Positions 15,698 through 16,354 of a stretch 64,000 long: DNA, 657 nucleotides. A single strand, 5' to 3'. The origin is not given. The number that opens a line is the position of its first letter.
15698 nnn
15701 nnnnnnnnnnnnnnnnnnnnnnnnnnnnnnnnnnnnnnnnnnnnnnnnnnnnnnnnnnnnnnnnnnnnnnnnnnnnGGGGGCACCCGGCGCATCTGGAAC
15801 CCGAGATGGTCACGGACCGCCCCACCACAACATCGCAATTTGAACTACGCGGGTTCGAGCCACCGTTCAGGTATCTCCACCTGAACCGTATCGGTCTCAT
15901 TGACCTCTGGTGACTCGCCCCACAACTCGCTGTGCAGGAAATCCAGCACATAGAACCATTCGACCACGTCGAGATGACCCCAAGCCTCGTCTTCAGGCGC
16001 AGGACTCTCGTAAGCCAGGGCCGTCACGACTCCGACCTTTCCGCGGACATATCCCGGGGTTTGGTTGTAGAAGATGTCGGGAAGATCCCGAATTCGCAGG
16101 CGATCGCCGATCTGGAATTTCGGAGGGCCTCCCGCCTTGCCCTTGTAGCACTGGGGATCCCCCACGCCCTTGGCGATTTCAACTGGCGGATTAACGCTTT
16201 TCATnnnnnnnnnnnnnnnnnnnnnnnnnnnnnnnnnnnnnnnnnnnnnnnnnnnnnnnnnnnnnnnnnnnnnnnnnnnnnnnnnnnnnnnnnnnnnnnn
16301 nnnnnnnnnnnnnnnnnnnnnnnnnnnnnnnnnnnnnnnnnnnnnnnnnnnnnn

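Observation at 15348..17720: ScnB/ScnA paralogue pair without a catalytic subunit, sitting between nirK and a DGC zinc-finger gene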

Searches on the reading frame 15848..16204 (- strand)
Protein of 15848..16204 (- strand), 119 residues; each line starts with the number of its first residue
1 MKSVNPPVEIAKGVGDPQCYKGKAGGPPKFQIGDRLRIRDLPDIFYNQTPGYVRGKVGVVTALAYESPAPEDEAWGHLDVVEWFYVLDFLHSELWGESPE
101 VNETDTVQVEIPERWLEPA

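Call 4: search_protein_families(library=pfam, proteins=[window:15848-16204:-], max_evalue=0.01)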
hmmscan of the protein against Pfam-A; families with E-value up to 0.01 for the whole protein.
window:15848-16204:- (119 aa): 1 family
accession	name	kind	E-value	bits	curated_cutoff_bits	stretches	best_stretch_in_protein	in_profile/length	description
PF02211.21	NHase_beta_C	-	8e-21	74.8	27.7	1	24-118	6-98/98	Nitrile hydratase beta subunit, C-terminal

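Call 15: search_solved_structures(query=window:15848-16204:-, show_alignments=2)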
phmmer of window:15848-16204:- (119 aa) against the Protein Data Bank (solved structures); distinct sequences matched with E-value up to 0.001: 25.
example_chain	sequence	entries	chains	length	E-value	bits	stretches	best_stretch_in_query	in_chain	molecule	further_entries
2dd4_A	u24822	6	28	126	6e-37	129.5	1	9-119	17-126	Thiocyanate hydrolase alpha subunit | Thiocyanate hydrolase subunit alpha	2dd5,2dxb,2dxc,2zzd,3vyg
3qyh_B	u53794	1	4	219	2.6e-09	40.1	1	24-119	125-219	Co-type Nitrile Hydratase beta subunit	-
3qxe_B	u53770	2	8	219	2.7e-09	40.1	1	24-119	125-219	Co-type Nitrile Hydratase beta subunit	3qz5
3qyg_B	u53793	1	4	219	2.7e-09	40.1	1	24-119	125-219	Co-type Nitrile Hydratase beta subunit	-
3qz9_B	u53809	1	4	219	3.7e-09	39.6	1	24-119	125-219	Co-type Nitrile Hydratase beta subunit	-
1v29_B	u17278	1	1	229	9.7e-08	35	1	26-118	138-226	nitrile hydratase b chain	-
3hht_B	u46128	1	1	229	1.1e-06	31.6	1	23-118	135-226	Nitrile hydratase beta subunit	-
2dpp_B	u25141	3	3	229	1.6e-06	31.1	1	25-118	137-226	Nitrile hydratase beta subunit | Nitrile hydratase subunit beta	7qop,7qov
7qom_B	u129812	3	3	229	1.6e-06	31.1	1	25-118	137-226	Nitrile hydratase subunit beta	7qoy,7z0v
7qou_B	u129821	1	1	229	3e-06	30.2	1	25-118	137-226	Nitrile hydratase subunit beta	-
3a8m_B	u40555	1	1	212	4.6e-06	29.6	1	29-119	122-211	Nitrile hydratase subunit beta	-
2ahj_B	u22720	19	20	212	4.7e-06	29.6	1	29-119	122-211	NITRILE HYDRATASE | Nitrile hydratase subunit beta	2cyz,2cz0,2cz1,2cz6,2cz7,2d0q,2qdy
1ahj_B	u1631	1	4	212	4.8e-06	29.6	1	29-119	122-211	NITRILE HYDRATASE (SUBUNIT BETA)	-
3wvd_B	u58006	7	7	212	5.7e-06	29.3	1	29-119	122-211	Nitrile hydratase subunit beta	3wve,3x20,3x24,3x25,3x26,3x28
4fm4_B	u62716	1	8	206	7.6e-06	28.9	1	19-101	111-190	Nitrile hydratase beta subunit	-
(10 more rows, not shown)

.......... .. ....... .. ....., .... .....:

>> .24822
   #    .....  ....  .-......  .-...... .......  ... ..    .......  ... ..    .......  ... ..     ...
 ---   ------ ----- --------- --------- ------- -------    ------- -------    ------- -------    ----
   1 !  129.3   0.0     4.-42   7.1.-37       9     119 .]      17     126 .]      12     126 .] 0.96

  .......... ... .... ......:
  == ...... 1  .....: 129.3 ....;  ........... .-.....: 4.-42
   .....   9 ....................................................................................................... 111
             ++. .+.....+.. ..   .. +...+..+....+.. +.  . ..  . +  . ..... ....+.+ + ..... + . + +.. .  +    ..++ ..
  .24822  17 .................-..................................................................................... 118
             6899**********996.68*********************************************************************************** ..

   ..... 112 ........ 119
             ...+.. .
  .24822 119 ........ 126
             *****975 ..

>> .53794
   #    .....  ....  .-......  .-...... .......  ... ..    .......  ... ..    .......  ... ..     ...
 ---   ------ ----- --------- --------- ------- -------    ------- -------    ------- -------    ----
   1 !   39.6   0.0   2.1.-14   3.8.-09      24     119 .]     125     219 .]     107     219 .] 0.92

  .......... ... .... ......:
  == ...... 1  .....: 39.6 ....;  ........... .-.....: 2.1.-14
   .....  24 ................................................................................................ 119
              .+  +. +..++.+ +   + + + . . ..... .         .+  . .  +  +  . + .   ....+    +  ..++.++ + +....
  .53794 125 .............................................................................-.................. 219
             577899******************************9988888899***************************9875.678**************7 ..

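Call 20: search_protein_families(library=ncbifam, proteins=[window:15848-16204:-], max_evalue=0.001)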
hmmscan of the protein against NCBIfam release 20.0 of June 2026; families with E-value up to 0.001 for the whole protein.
window:15848-16204:- (119 aa): 1 family
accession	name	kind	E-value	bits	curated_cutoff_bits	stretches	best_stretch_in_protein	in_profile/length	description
TIGR03888.1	nitrile_beta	equivalog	5.7e-16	59.1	152.2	1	26-119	135-226/226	nitrile hydratase subunit beta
